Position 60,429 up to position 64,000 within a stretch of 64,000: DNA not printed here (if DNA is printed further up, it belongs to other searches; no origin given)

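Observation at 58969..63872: Three-gene defence-like module: Z1 ATPase-EF-Tu-barrel fusion, a double-barrel protein and a HARE-HTH/PD-ExK nuclease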

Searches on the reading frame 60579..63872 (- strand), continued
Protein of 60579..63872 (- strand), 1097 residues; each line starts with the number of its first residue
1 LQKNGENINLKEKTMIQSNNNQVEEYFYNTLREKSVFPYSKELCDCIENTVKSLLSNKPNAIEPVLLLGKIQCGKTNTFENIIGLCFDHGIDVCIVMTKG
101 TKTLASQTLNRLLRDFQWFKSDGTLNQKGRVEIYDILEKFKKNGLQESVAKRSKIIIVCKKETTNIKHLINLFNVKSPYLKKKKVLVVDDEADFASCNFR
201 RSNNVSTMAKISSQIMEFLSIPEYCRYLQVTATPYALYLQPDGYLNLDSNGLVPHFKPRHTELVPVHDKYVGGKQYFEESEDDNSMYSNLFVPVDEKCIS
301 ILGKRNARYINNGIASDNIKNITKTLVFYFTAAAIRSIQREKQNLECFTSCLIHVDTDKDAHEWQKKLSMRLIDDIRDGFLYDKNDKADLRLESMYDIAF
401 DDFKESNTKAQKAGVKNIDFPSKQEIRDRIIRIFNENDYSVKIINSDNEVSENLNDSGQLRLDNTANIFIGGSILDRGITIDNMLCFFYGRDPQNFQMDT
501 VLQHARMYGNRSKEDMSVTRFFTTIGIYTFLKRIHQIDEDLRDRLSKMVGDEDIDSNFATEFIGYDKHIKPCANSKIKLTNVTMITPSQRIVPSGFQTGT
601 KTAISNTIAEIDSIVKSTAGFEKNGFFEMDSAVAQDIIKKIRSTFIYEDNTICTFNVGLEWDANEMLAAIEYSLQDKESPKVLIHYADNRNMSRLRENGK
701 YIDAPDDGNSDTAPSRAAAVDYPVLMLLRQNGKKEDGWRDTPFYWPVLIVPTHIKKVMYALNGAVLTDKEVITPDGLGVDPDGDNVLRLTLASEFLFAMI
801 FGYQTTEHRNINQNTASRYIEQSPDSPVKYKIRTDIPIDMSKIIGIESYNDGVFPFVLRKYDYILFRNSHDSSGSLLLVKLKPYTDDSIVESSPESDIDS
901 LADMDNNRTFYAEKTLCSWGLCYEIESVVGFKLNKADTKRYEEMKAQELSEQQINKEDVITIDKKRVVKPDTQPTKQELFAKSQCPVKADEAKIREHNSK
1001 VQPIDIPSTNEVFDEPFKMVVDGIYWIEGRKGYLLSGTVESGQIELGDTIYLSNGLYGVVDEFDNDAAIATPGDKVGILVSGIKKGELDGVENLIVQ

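Call 35: find_encoding_contigs(protein=P0063, flank=8000, max_places=3)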
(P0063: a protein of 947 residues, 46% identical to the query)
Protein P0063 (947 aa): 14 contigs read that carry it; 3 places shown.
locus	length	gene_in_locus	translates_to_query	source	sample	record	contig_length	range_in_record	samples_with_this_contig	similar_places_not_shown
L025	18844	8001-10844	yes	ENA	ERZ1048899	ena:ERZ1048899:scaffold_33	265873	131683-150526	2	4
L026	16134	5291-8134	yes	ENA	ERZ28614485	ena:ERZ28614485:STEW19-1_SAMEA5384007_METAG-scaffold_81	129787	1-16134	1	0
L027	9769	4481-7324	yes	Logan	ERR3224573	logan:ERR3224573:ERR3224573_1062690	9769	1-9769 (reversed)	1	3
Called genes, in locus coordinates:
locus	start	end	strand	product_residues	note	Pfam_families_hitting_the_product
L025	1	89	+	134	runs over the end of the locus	-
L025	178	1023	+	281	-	PF04389:Peptidase_M28, PF01546:Peptidase_M20 (faint)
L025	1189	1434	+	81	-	-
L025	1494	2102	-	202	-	PF01346:FKBP_N, PF00254:FKBP_C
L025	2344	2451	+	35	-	-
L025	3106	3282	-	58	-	-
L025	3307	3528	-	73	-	-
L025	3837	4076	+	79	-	-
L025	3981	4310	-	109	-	-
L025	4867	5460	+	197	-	-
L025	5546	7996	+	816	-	-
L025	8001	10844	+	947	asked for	PF10593:Z1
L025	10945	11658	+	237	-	-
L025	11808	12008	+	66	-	-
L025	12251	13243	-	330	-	PF01497:Peripla_BP_2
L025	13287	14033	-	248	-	PF00106:adh_short, PF08659:KR, PF23441:SDR (weak), PF13561:adh_short_C2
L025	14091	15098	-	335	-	PF00044:Gp_dh_N, PF02800:Gp_dh_C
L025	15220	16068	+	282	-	PF00912:Transgly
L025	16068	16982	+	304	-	PF02899:Phage_int_SAM_1, PF00589:Phage_integrase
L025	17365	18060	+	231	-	PF06971:Put_DNA-bind_N, PF02629:CoA_binding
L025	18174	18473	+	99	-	PF01257:2Fe-2S_thioredx (weak)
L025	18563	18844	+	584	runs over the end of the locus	PF00037:Fer4 (faint), PF12838:Fer4_7 (weak), PF13187:Fer4_9 (weak), PF13237:Fer4_10 (weak), PF14697:Fer4_21 (weak), PF02906:Fe_hyd_lg_C, PF04060:FeS, PF00989:PAS (weak), +2 more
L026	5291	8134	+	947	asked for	PF10593:Z1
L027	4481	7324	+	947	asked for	PF10593:Z1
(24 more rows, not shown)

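Call 40: search_protein_families(library=pfam, proteins=[L019:11728-13848:+, L025:5546-7996:+, L025:10945-11658:+, L023:11093-11458:+, L001:7454-7822:-], max_evalue=1)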
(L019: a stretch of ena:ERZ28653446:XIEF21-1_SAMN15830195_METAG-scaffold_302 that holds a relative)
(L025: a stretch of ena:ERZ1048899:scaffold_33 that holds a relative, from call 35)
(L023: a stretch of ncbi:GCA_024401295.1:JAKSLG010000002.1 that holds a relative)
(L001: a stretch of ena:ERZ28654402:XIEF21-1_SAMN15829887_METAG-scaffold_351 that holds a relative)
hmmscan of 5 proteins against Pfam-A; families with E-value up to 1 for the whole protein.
L019:11728-13848:+ (706 aa): 2 families
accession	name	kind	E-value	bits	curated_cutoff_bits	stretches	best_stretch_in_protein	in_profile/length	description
PF13588.12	HSDR_N_2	-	0.0015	19.1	25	1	570-667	9-99/110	Type I restriction enzyme R protein N terminus (HSDR_N)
PF11308.14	Glyco_hydro_129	-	0.027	13.9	25.6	1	52-130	96-170/324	Glycosyl hydrolases related to GH101 family, GH129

L025:5546-7996:+ (816 aa): 6 families
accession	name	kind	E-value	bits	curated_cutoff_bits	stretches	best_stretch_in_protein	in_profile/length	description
PF13306.12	LRR_5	-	1.1e-63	213.2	27.7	4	167-279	2-111/127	BspA type Leucine rich repeat region (6 copies)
PF18962.6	Por_Secre_tail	-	2.7e-13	50.5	27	1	748-815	1-75/75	Secretion system C-terminal sorting domain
PF13855.12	LRR_8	-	9.4e-08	32.1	27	1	189-230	14-56/61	Leucine rich repeat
PF11589.14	DUF3244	-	0.0044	17.4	25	1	755-810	29-87/96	Domain of unknown function (DUF3244)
PF19910.5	DUF6383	-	0.025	15.2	23.7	1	772-815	33-74/74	Domain of unknown function (DUF6383)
PF04151.21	PPC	-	0.041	15.2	25.9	1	752-806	10-68/70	Bacterial pre-peptidase C-terminal domain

L025:10945-11658:+ (237 aa): 3 families
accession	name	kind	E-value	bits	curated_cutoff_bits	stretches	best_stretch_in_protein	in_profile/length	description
PF18928.5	DUF5677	-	0.00012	22.6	27.1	1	36-200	3-152/166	Family of unknown function (DUF5677)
PF24680.1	SH3_Hsr9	-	0.044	14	27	1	83-126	57-100/116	Hsr-9 Tudor domain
PF16357.10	PepSY_TM_like_2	-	0.19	12.1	27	1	102-183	69-146/197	Putative PepSY_TM-like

L023:11093-11458:+ (121 aa): 0 families

L001:7454-7822:- (122 aa): 2 families
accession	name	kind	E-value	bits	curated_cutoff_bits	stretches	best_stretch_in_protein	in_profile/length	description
PF21956.1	DUF6922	-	2.9e-05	23.9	27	1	29-76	4-51/52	Family of unknown function (DUF6922)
PF18188.7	PPL4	-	0.49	10.7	25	1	45-77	63-96/159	Prim-pol 4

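Call 68: search_protein_families(library=padloc, proteins=[L019:11728-13848:+, L001:7894-8799:-, L001:8922-9605:+], max_evalue=0.01)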
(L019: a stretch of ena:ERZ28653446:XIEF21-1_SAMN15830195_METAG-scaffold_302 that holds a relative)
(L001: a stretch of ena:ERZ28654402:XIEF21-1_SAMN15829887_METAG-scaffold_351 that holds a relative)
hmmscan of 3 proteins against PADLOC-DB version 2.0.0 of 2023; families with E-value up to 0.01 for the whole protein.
L019:11728-13848:+ (706 aa): 0 families

L001:7894-8799:- (301 aa): 3 families
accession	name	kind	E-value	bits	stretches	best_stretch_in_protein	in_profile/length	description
PDLC01652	WYL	-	2.6e-20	71.4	1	119-290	17-156/162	"CAS-I,CAS-II,CAS-III,CAS-IV,CAS-V,CAS-VI; associated_signaling"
PDLC01766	Cas3c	-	7.9e-10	35.6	1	117-299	132-316/1009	-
PDLC01457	WYL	-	1.7e-06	25.8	1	119-230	124-207/229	"CAS-I,CAS-II,CAS-III,CAS-IV,CAS-V,CAS-VI; associated_signaling"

L001:8922-9605:+ (227 aa): 0 families

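Call 71: predict_structure(alignment_id=A3)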
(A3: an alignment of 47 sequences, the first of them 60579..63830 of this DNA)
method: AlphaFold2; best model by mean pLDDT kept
length: 1083 residues; sequences in the alignment: 47
mean_pLDDT: 77.7   pTM: 0.63
mean pLDDT of the five models: 77.7, 77.1, 77.0, 74.2, 72.7
residues with pLDDT >= 90: 316; 70-90: 501; 50-70: 142; < 50: 124
segments of 3 or more residues with pLDDT < 50: 1-9, 232-239, 537-567, 748-754, 956-1017, 1075-1078
pLDDT, mean of each block of 10 residues (from residue 1): 37 89 82 92 83 74 87 94 78 82 84 84 73 86 89 91 92 82 57 74 91 85 58 46 75 73 84 90 86 85 93 97 93 92 79 94 84 82 95 92 90 96 92 75 81 85 75 82 63 70 91 81 75 56 41 42 45 85 84 94 89 92 92 65 69 84 85 88 70 74 92 92 88 91 54 58 76 85 91 86 84 77 79 82 92 78 93 87 86 85 89 92 86 85 87 60 37 37 35 34 25 43 76 81 79 77 74 52 68
secondary structure, 60 per line:
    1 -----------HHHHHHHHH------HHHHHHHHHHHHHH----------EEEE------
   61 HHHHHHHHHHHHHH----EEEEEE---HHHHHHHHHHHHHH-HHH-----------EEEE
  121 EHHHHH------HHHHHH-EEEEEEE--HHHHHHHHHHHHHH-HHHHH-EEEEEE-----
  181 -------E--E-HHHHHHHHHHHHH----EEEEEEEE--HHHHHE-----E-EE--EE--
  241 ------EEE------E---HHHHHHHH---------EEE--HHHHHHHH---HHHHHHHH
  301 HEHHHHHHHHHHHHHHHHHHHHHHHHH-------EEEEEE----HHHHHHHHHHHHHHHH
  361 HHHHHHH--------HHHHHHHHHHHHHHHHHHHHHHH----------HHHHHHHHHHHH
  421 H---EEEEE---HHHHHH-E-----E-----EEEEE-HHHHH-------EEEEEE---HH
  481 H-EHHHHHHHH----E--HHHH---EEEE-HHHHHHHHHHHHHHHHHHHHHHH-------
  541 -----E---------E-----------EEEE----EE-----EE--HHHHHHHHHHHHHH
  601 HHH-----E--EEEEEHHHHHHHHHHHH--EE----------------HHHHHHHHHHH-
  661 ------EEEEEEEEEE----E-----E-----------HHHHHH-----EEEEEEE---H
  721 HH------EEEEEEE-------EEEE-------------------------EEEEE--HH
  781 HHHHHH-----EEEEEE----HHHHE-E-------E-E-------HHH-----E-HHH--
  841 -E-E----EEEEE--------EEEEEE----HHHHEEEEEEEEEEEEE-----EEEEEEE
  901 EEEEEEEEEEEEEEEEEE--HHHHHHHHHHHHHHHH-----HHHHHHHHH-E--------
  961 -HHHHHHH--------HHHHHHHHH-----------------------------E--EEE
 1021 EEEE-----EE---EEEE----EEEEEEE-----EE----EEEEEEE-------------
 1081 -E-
elements in order (helices of 4 or more, strands of 3 or more residues): H12-20 H27-40 E51-54 H61-74 E79-84 H88-101 E117-121 H122-126 H133-138 E140-146 H149-162 H164-168 E170-175 H193-205 E210-217 H220-224 E247-249 H260-267 E277-279 H282-289 H293-301 H303-327 E335-340 H345-367 H376-398 H409-421 E425-429 H433-438 E452-456 H458-462 E470-475 H484-491 H499-502 E506-509 H511-533 E568-571 H587-603 E612-616 H617-628 H649-659 E667-676 H699-704 E710-716 E729-735 E743-746 E772-776 H779-786 E792-797 H802-805 E849-853 E862-867 H872-875 E876-888 E894-918 H921-936 H942-950 H962-968 H977-985 E1018-1024 E1035-1038 E1043-1049 E1061-1067

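Call 76: fold_search(model_id=the predicted structure, library=pdb)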
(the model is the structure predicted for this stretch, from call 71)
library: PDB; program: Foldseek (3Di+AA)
matches with E <= 10: 1436; with E <= 0.001: 148
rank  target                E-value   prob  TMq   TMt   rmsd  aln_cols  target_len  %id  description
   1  2w00_B                1.3e-08  1.00  0.21  0.26  18.1       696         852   11  Crystal structure of the HsdR subunit of the EcoR124I restriction enzyme in complex with ATP (released 2008-12-16)
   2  9lov_A                2.3e-07  1.00  0.20  0.30  16.9       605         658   12  LGP2:MDA5:dsRNA filament (released 2026-01-28)
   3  8t5s_A                2.3e-07  1.00  0.21  0.31  17.9       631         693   10  Cryo-EM structure of DRH-1 helicase and C-terminal domain bound to dsRNA (released 2024-05-15)
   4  7to2_A                2.7e-07  1.00  0.20  0.31  20.0       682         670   11  Cryo-EM structure of RIG-I bound to the internal sites of p3SLR30 (+ATP) (released 2022-11-02)
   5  4xgt                  1.5e-06  1.00  0.20  0.22  18.1       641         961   11  Structure of RNA Helicase FRH a Critical Component of the Neurospora Crassa Circadian Clock (released 2016-07-06)
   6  1xtk                  1.8e-06  1.00  0.18  0.40  11.8       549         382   12  structure of DECD to DEAD mutation of human UAP56 (released 2004-12-14)
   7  5sup_C                2.3e-06  1.00  0.19  0.44  11.1       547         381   11  Crystal structure of the Sub2-Yra1 complex in association with RNA (released 2017-01-18)
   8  8cnt                  2.5e-06  1.00  0.21  0.34   9.0       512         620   10  Structure of the DEAH-box helicase Prp16 in complex with ADP (released 2023-08-23)
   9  6acx_A                2.7e-06  1.00  0.21  0.20  12.1       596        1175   13  Crystal structure of Mycobacterium smegmatis Mfd in complex with ADP + Pi at 3.5 A resolution. (released 2019-08-28)
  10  5n9d_A                2.7e-06  1.00  0.19  0.23  16.9       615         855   11  Crystal Structure of Drosophila DHX36 helicase in complex with GGGTTAGGGT (released 2018-03-14)
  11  4on9_B                3.1e-06  1.00  0.16  0.30  19.9       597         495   10  DECH box helicase domain (released 2014-07-02)
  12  9n11_A                3.5e-06  1.00  0.22  0.22  11.7       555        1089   11  Mfd-bound E.coli RNA polymerase elongation complex + ADP-BeF3 - L1.5 state (released 2025-10-15)
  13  6ac8_A                3.7e-06  1.00  0.22  0.20   9.8       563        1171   12  Crystal structure of Mycobacterium smegmatis Mfd at 2.75 A resolution (released 2019-08-28)
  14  8fky_SW               3.7e-06  1.00  0.17  0.36  13.3       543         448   11  Human nucleolar pre-60S ribosomal subunit (State F) (released 2023-07-12)
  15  9l5s_z                4.1e-06  1.00  0.20  0.31  10.4       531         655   11  Cryo-EM structure of the thermophile spliceosome (state B*Q1) (released 2025-03-12)
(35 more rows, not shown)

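Call 85: search_solved_structures(query=A3, max_evalue=1, show_alignments=0)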
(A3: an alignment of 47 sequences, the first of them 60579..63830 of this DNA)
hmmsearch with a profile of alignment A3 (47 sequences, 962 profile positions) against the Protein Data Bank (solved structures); distinct sequences matched with E-value up to 1: 1.
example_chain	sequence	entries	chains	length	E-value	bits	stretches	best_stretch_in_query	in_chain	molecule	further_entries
2fep_A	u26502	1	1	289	0.47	11.5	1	422-496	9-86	Catabolite control protein A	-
